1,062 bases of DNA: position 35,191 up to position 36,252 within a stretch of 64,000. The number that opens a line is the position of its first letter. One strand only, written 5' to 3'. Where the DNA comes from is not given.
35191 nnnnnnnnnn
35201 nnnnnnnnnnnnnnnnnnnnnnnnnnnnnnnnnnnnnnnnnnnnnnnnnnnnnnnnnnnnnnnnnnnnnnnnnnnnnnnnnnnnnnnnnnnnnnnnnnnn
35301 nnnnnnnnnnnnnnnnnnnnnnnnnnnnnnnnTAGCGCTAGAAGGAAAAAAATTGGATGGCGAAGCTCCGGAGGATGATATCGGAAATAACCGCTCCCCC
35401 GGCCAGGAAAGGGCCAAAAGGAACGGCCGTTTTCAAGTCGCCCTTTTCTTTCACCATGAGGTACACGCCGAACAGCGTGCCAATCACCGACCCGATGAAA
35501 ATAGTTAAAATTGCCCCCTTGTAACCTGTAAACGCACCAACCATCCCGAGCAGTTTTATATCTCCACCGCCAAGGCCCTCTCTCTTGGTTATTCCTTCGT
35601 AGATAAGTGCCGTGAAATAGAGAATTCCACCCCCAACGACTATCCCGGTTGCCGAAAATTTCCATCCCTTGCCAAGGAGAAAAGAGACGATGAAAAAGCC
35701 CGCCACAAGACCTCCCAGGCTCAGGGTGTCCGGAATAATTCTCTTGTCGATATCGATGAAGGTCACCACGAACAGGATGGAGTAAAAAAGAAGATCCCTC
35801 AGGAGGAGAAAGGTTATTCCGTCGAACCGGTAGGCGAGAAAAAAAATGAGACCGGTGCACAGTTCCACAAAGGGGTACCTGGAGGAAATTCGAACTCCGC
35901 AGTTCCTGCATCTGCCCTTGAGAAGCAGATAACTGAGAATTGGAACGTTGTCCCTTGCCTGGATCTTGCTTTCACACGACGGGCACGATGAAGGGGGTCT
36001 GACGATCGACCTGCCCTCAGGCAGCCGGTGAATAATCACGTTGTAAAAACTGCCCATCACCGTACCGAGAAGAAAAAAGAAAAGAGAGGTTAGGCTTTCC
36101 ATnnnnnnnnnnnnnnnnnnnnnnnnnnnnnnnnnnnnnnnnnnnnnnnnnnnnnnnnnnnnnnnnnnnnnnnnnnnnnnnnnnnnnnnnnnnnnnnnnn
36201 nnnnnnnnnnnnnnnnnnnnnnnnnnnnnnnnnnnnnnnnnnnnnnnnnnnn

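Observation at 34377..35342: HAMP-only two-TM membrane protein translationally coupled to a pilin-like gene, convergent with pilD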

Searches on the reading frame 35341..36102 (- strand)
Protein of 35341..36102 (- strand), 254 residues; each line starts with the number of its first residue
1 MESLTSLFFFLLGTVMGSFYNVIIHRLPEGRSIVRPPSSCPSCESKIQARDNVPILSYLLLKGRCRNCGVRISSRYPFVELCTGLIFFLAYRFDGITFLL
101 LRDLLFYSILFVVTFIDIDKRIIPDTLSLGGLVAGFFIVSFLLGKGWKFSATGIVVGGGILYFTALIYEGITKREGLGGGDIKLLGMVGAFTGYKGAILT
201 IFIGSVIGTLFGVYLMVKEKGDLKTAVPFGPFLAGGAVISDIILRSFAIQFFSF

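Call 3: search_protein_families(library=pfam, proteins=[window:35341-36102:-], max_evalue=1)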
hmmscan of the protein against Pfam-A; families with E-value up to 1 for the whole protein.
window:35341-36102:- (254 aa): 7 families
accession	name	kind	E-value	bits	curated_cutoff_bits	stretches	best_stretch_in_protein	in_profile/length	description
PF06750.18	A24_N_bact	-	2.9e-34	117.4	23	1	11-91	1-81/84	Bacterial Peptidase A24 N-terminal domain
PF01478.23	Peptidase_A24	-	2e-19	70.4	26.5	1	104-213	1-104/104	Type IV leader peptidase family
PF25207.1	DUF7837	-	0.097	13.1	27.8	0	63-80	6-23/47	Domain of unknown function (DUF7837)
PF17032.10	Zn_ribbon_15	-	0.17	13.1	28.9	1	38-82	38-72/73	zinc-ribbon family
PF22747.2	Zn_ribbon_DUF2089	-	0.31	11.6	27.6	0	64-82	14-32/32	DUF2089 zinc ribbon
PF24444.1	DUF7563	-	0.4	10.6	27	0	64-76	3-15/39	Family of unknown function (DUF7563)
PF13248.11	Zn_ribbon_3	-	0.54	10.2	27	0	39-53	4-18/26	zinc-ribbon domain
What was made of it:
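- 35338..36102 (-): Prepilin peptidase PilD, convergent with the pilin gene and 2 nt from its stop. Call 3.
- Checked: pilD: 35338..36102 (-), with A24_N_bact 2.9e-34 and Peptidase_A24 2e-19 (call 3).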

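Call 4: search_protein_families(library=ncbifam, proteins=[window:35341-36102:-], max_evalue=1)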
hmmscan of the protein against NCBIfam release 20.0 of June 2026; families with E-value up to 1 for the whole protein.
window:35341-36102:- (254 aa): 1 family
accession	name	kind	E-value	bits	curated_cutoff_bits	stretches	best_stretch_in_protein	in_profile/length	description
TIGR04337.1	AmmeMemoSam_rS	hypoth_equivalog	0.028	13.3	220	1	38-76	294-333/349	AmmeMemoRadiSam system radical SAM enzyme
